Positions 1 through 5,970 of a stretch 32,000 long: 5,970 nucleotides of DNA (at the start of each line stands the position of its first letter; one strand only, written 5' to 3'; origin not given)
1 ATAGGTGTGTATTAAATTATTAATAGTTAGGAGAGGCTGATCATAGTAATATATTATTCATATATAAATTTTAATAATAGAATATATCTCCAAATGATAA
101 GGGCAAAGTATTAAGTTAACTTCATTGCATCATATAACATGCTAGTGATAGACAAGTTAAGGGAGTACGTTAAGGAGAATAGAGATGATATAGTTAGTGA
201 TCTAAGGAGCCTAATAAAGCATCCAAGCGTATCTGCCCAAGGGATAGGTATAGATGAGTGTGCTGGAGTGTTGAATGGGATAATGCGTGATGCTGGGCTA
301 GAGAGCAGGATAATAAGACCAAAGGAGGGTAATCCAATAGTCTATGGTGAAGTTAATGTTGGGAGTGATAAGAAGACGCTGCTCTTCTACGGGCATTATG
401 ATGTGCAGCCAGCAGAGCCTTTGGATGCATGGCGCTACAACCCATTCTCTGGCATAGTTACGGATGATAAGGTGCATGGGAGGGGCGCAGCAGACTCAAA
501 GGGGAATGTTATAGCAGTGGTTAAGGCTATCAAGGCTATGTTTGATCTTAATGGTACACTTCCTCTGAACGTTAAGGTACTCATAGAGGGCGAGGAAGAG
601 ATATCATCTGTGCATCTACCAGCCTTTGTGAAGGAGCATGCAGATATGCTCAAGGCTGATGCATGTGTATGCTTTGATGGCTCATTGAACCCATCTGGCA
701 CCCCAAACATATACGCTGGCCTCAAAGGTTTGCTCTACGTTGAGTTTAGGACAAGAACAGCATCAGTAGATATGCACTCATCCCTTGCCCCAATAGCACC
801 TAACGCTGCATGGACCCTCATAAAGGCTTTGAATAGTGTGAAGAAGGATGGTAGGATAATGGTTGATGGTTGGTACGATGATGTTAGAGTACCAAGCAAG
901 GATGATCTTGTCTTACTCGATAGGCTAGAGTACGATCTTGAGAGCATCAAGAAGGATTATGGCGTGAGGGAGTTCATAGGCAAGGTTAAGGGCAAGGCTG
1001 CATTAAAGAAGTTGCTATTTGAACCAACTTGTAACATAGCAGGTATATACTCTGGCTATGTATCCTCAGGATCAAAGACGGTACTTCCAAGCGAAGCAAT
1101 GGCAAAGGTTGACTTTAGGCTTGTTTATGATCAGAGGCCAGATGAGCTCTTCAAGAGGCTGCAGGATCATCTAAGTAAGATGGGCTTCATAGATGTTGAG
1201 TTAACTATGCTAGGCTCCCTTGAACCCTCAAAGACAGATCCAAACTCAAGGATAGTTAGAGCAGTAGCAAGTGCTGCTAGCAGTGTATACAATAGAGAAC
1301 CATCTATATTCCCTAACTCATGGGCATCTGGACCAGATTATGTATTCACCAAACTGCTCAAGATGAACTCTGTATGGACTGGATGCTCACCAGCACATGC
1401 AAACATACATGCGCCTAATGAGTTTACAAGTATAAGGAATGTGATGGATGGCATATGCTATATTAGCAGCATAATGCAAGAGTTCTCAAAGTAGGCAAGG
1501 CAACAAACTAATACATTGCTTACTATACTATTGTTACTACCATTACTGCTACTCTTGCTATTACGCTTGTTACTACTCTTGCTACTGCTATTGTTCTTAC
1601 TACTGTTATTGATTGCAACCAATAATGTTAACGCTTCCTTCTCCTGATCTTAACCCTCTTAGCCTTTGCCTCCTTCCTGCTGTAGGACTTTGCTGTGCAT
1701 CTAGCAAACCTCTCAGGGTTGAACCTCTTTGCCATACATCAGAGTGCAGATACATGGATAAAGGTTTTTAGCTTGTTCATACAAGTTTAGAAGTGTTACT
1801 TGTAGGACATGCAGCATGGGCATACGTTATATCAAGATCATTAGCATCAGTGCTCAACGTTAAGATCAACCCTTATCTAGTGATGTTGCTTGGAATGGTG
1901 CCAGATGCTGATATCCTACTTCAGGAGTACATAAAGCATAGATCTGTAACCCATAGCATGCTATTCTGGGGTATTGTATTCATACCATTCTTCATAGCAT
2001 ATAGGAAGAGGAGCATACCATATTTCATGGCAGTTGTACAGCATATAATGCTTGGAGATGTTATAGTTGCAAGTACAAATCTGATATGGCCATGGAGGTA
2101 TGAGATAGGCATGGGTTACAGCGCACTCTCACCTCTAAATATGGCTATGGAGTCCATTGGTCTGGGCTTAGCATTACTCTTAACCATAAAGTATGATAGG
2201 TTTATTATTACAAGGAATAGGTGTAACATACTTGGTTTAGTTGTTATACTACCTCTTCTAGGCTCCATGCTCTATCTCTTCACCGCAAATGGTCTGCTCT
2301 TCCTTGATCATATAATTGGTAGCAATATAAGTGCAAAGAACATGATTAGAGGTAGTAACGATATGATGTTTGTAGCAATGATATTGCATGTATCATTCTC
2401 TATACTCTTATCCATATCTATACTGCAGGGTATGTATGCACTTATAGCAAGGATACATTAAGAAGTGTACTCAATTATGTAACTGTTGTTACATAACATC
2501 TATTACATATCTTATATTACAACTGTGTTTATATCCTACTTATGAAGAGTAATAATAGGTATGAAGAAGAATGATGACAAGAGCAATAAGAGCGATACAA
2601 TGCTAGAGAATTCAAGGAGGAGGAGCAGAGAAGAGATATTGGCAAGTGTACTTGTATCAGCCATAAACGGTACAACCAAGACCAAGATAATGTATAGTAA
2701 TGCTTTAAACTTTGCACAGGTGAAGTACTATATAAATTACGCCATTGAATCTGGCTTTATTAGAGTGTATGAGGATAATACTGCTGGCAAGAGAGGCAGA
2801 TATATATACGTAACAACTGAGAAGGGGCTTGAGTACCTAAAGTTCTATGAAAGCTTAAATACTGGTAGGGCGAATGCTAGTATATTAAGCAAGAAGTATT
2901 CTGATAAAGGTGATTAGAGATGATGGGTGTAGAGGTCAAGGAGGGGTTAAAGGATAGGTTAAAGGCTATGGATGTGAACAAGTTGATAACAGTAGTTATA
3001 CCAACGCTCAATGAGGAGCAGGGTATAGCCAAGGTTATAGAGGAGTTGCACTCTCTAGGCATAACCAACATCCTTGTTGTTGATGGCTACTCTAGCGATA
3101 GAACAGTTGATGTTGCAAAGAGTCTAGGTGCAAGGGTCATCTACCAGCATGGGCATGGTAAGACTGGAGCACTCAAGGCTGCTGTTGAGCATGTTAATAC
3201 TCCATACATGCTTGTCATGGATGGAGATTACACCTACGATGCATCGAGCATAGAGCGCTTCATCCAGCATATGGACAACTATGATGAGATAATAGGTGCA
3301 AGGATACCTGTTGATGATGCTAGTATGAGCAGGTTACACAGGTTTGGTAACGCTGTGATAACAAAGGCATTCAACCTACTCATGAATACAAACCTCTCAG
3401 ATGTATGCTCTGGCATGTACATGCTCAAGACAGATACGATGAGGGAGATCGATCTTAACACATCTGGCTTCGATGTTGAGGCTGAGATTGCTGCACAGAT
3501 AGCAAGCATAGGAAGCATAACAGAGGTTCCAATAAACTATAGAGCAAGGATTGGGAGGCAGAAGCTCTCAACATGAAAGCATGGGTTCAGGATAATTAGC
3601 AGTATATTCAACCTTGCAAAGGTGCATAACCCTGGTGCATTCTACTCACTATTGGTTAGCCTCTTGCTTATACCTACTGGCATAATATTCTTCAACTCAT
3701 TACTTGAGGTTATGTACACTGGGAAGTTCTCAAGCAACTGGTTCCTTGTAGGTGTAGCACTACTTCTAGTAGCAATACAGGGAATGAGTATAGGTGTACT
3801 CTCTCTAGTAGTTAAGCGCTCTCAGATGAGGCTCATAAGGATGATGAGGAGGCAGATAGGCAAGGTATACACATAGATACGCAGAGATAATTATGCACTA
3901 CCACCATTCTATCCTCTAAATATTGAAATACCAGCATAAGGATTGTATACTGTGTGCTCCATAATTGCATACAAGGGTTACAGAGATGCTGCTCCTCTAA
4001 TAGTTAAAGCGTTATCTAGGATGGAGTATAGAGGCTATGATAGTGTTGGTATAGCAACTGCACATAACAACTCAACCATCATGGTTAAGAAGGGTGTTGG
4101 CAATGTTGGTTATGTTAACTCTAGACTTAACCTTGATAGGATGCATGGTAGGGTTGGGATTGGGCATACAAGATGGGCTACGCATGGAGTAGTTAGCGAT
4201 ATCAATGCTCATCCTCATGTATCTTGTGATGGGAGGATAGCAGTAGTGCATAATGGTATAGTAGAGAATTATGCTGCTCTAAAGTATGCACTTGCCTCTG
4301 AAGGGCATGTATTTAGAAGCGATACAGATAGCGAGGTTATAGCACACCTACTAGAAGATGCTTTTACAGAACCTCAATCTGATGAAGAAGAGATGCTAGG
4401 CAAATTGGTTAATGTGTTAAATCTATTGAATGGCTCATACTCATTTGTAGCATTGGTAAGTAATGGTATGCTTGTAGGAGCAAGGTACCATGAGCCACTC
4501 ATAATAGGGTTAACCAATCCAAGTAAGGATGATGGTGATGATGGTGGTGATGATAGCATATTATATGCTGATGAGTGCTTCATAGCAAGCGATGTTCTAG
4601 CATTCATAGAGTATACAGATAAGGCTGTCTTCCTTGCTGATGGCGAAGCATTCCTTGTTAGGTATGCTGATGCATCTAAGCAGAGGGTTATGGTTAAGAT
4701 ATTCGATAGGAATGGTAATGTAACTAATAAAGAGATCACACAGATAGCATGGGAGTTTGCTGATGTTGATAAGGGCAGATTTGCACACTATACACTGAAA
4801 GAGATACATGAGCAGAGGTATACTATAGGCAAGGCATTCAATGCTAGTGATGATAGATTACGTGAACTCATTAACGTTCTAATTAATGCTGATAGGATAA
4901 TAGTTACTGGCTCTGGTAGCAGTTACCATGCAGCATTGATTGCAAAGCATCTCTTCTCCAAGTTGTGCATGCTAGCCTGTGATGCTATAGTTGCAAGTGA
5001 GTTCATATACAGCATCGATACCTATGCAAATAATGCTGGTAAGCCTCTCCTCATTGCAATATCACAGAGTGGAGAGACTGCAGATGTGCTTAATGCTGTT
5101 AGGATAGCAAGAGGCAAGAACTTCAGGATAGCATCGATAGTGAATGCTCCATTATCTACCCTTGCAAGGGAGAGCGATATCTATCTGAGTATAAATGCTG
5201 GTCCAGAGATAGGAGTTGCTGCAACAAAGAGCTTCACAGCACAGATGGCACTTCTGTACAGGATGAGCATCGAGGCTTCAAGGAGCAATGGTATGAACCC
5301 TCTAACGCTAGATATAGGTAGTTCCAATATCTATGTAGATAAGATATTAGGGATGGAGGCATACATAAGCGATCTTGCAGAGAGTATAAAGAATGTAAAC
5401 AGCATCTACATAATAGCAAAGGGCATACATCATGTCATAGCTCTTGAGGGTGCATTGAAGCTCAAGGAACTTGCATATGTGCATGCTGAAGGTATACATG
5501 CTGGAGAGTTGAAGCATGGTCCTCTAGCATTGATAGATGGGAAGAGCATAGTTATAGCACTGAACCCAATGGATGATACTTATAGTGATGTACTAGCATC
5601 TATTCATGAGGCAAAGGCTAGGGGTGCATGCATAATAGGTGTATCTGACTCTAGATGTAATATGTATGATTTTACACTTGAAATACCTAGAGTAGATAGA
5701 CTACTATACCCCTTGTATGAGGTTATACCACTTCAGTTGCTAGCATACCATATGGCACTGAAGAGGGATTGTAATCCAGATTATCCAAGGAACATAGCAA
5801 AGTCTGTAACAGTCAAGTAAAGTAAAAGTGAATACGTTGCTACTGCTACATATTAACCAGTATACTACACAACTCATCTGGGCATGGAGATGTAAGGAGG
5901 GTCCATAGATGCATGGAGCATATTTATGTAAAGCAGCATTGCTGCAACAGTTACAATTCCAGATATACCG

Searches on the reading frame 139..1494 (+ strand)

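Call 30: search_protein_families(library=pfam, proteins=[window:139-1494:+], max_evalue=0.00001)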
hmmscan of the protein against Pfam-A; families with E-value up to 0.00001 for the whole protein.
window:139-1494:+ (451 aa): 2 families
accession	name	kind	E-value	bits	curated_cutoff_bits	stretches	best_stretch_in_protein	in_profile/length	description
PF01546.33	Peptidase_M20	-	5.3e-30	105.3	24.6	1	82-447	1-205/206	Peptidase family M20/M25/M40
PF07687.19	M20_dimer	-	3.9e-12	46.5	21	1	194-347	2-101/107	Peptidase dimerisation domain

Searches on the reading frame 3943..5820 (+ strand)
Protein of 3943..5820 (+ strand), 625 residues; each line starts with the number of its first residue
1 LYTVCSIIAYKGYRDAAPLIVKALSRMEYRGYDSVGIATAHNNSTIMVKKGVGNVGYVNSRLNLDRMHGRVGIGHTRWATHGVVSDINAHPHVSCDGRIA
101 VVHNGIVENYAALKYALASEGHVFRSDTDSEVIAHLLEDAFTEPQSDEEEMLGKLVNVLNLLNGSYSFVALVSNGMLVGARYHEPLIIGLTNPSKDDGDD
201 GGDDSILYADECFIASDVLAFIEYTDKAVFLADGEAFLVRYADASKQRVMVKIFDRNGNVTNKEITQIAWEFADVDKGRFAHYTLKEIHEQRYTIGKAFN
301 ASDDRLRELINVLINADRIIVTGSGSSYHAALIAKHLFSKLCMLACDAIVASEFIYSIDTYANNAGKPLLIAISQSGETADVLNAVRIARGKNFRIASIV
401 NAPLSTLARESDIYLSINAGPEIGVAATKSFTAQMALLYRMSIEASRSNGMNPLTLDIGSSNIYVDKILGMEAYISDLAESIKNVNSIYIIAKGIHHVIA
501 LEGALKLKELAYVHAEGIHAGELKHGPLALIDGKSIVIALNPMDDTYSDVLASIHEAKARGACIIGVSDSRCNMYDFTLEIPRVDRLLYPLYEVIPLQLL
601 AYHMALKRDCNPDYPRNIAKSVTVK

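Call 30: search_protein_families(library=pfam, proteins=[window:3943-5820:+], max_evalue=0.00001)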
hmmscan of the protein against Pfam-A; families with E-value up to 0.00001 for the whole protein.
window:3943-5820:+ (625 aa): 3 families
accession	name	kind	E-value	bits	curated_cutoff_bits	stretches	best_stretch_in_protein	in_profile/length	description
PF01380.27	SIS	-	4.3e-45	153.2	25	2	313-439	2-126/131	SIS domain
PF13522.11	GATase_6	-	3.1e-18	66.5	27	1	68-170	9-96/130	Glutamine amidotransferase domain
PF13537.11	GATase_7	-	2.1e-11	44.3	25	1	83-175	7-87/123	Glutamine amidotransferase domain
